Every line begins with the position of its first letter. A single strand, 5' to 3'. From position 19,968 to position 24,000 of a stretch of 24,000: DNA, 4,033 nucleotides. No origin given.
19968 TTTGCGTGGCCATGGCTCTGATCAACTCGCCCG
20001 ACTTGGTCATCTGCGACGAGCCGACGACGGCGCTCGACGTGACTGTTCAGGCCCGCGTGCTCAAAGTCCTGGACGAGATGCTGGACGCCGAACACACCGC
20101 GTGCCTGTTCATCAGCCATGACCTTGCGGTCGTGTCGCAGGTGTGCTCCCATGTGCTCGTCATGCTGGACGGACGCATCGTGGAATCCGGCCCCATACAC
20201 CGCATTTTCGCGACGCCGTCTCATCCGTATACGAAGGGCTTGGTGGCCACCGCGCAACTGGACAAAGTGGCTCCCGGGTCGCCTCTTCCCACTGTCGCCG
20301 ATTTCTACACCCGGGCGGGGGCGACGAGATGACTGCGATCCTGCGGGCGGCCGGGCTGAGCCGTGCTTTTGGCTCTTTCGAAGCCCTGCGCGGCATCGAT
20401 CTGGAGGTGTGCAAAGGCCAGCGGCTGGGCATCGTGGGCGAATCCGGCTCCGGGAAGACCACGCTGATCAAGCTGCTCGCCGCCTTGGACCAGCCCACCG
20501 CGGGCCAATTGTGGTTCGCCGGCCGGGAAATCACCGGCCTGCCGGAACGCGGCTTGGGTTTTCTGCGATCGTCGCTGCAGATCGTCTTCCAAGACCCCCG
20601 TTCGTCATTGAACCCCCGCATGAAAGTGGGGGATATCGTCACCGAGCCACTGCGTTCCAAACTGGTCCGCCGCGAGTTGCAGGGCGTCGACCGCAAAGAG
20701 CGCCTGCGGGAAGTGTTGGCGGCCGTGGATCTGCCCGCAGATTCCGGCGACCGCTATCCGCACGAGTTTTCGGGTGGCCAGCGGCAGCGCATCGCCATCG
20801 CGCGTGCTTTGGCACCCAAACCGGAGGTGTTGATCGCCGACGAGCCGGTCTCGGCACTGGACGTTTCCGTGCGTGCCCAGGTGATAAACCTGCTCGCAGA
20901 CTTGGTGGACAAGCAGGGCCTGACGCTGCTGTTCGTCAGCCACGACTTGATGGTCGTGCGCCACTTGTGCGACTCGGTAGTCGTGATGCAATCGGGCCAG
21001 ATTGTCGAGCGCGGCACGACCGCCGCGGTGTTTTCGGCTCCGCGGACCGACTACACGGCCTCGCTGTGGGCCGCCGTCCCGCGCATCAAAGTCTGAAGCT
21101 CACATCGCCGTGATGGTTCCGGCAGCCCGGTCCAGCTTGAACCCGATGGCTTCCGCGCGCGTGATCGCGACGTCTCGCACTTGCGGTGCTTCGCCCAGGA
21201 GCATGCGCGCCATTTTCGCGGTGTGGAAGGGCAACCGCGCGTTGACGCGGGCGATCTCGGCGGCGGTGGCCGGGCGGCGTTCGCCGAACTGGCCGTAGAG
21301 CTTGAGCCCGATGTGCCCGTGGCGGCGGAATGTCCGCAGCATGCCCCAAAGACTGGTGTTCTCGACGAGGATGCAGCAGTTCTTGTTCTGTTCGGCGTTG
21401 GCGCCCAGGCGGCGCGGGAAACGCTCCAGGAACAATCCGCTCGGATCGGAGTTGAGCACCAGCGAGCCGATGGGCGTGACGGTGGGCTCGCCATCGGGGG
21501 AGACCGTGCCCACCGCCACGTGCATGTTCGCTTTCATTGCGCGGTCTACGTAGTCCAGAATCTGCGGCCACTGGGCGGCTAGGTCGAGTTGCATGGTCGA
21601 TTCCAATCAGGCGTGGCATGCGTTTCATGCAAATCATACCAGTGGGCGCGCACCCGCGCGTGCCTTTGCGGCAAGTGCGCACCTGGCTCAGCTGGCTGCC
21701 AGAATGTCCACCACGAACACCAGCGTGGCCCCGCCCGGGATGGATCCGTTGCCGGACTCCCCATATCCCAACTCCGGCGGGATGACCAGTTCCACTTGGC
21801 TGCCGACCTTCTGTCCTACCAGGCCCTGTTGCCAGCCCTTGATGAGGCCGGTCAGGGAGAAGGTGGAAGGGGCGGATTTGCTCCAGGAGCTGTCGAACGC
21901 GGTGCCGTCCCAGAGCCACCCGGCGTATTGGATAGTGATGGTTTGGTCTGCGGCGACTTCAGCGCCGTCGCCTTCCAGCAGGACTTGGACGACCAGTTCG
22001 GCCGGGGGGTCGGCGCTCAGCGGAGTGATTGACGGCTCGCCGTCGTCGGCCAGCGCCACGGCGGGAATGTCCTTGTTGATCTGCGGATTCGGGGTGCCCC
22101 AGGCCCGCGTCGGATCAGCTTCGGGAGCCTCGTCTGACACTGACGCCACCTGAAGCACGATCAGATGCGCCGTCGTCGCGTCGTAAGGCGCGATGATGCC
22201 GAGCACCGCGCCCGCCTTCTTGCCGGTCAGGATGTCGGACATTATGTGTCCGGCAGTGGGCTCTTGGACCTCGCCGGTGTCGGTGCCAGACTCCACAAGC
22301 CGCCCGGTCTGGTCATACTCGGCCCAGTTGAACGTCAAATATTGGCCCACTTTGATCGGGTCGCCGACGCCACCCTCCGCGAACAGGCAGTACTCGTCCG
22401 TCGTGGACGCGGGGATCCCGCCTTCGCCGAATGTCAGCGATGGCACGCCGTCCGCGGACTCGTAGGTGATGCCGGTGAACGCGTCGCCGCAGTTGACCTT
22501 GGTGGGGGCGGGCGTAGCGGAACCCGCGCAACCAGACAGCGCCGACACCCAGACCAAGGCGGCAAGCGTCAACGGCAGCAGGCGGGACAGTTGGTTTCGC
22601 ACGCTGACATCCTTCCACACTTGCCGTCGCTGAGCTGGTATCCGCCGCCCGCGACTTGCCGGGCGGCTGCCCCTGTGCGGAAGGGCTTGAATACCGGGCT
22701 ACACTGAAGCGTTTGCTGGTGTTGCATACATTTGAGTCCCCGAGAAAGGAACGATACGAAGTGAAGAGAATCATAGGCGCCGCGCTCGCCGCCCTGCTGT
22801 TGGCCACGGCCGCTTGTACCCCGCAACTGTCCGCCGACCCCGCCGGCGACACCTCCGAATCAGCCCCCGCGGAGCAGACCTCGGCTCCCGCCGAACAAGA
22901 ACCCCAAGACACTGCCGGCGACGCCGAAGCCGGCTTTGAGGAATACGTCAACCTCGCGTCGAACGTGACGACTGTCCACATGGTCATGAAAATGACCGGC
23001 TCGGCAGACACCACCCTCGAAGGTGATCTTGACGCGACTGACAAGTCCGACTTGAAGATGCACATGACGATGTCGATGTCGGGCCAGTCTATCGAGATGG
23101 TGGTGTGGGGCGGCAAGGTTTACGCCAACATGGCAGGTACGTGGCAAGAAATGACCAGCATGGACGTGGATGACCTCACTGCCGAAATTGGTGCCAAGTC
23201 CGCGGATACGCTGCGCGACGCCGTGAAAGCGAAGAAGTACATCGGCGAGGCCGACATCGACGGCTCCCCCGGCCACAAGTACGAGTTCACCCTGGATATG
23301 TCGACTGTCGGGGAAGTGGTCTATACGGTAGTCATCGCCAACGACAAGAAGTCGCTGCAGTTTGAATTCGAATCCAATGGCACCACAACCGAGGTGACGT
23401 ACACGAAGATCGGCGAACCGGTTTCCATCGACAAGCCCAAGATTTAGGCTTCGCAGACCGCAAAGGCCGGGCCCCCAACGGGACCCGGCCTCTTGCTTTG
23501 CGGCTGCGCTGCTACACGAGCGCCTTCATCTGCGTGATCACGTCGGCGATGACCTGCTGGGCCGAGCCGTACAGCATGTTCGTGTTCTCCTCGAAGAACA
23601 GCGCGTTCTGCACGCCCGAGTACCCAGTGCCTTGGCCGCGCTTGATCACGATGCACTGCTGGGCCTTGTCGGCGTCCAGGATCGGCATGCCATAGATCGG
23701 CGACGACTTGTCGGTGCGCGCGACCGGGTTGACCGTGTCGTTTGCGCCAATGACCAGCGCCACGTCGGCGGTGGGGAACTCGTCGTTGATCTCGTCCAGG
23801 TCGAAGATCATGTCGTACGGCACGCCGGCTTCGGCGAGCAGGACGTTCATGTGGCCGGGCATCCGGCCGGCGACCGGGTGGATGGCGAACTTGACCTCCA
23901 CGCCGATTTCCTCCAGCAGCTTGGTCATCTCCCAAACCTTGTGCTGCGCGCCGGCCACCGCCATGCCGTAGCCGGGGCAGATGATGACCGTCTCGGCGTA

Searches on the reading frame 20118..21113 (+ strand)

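Call 7: search_protein_families(library=ncbifam, proteins=[window:20118-21113:+], max_evalue=0.00001)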
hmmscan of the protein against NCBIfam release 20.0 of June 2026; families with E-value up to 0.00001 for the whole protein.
window:20118-21113:+ (331 aa): 0 families

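Call 8: search_protein_families(library=pfam, proteins=[window:20118-21113:+], max_evalue=0.00001)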
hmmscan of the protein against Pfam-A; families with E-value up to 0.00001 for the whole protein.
window:20118-21113:+ (331 aa): 0 families

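Call 24: search_protein_families(library=pfam, proteins=[window:20143-21096:+], max_evalue=0.001)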
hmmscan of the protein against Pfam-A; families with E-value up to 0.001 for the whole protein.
window:20143-21096:+ (317 aa): 3 families
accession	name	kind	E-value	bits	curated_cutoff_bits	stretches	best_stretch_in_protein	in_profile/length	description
PF00005.33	ABC_tran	-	1.6e-32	113.4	25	1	82-236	1-136/137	ABC transporter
PF13304.12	AAA_21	-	4.6e-08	33.9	27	0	201-269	230-300/304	AAA domain, putative AbiEii toxin, Type IV TA system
PF13401.12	AAA_22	-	3e-06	28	27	1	97-265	10-121/130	AAA domain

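Call 72: search_protein_families(library=ncbifam, proteins=[window:20143-21096:+], max_evalue=0.00001)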
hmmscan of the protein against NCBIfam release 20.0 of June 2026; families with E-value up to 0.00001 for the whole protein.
window:20143-21096:+ (317 aa): 187 families (the best 25 are shown)
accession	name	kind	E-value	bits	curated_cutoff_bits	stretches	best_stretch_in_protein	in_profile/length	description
NF008453.0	PRK11308.1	subfamily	2.2e-82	277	408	1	71-316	27-269/334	dipeptide ABC transporter ATP-binding protein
NF043071.1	DppF_dipep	equivalog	8.6e-76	255.4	660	1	78-315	35-269/331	dipeptide ABC transporter ATP-binding subunit DppF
NF011659.0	PRK15079.1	equivalog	4e-72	242.7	540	1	79-313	37-269/334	murein tripeptide/oligopeptide ABC transporter ATP binding protein OppF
NF011713.0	PRK15134.1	equivalog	3.3e-69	233.9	834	1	72-309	292-526/529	microcin C ABC transporter ATP-binding protein YejF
NF007613.0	PRK10261.1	equivalog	4.3e-68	230.2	1077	1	67-313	325-568/623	glutathione ABC transporter ATP-binding protein GsiA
TIGR02769.1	nickel_nikE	equivalog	3.6e-67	226.6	332.55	1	62-299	7-241/265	nickel import ATP-binding protein NikE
NF043078.1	MMSYN1_0168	equivalog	3.2e-65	221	800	2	188-313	473-598/649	oligopeptide ABC transporter ATP-binding protein OppF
NF007739.0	PRK10419.1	subfamily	2.6e-64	217.3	354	1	68-295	14-238/268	nickel ABC transporter ATP-binding protein NikE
NF011692.0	PRK15112.1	equivalog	1.8e-56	191.7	452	1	78-310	26-252/269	putrescine export ABC transporter ATP-binding protein SapF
NF007010.1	PRK09473.1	subfamily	1e-54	185.4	575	1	77-315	16-257/318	oligopeptide ABC transporter ATP-binding protein OppD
TIGR03265.1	PhnT2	equivalog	1.5e-51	175.7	457.7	1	66-307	4-233/353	putative 2-aminoethylphosphonate ABC transporter ATP-binding protein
NF043079.1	MMSYN1_0167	equivalog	5.8e-51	173.9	740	1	146-315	309-477/561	oligopeptide ABC transporter ATP-binding protein OppD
TIGR02770.1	nickel_nikD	equivalog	3.5e-50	170.5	318.7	1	83-311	3-228/230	nickel import ATP-binding protein NikD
NF008246.0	PRK11022.1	equivalog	5.6e-50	170.3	541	1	70-314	7-259/326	dipeptide ABC transporter ATP-binding protein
NF047576.1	opine_ATP_CntF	equivalog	7.2e-50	169.7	385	1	84-310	22-251/264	staphylopine uptake ABC transporter ATP-binding protein CntF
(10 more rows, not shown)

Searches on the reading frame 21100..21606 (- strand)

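Call 25: search_protein_families(library=pfam, proteins=[window:21100-21606:-], max_evalue=0.001)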
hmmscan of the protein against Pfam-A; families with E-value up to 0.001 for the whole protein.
window:21100-21606:- (168 aa): 1 family
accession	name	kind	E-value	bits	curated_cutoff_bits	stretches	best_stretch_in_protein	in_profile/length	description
PF01243.27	PNPOx_N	-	0.00011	23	28.1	1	30-92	15-66/120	Pyridoxamine 5'-phosphate oxidase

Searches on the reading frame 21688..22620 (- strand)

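Call 25: search_protein_families(library=pfam, proteins=[window:21688-22620:-], max_evalue=0.001)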
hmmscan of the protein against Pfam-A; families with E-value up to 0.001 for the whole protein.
window:21688-22620:- (310 aa): 1 family
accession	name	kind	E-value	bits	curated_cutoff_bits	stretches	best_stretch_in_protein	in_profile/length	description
PF00254.34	FKBP_C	-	2.2e-24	86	21.1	1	222-306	5-93/94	FKBP-type peptidyl-prolyl cis-trans isomerase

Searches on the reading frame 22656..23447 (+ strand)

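Call 25: search_protein_families(library=pfam, proteins=[window:22656-23447:+], max_evalue=0.001)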
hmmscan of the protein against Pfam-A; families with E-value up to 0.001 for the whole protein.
window:22656-23447:+ (263 aa): 1 family
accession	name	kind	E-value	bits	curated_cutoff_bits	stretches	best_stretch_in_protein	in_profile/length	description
PF07161.20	LppX_LprAFG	-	0.0001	22.7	24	1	98-170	10-90/192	LppX_LprAFG lipoprotein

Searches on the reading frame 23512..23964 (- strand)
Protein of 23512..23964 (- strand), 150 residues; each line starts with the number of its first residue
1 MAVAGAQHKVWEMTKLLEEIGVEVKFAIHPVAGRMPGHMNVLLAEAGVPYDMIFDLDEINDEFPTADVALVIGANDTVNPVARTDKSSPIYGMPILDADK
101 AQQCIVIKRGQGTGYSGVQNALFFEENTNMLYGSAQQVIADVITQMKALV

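Call 25: search_protein_families(library=pfam, proteins=[window:23512-23964:-], max_evalue=0.001)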
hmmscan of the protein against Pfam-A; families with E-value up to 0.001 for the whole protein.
window:23512-23964:- (150 aa): 2 families
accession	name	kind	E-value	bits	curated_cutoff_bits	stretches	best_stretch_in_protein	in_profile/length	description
PF02233.22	PNTB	-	1.1e-75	255.8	31.7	1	1-144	312-455/456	NAD(P) transhydrogenase beta subunit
PF00148.24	Oxidored_nitro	-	0.00033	20.1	28.6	1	2-120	276-389/399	Nitrogenase component 1 type Oxidoreductase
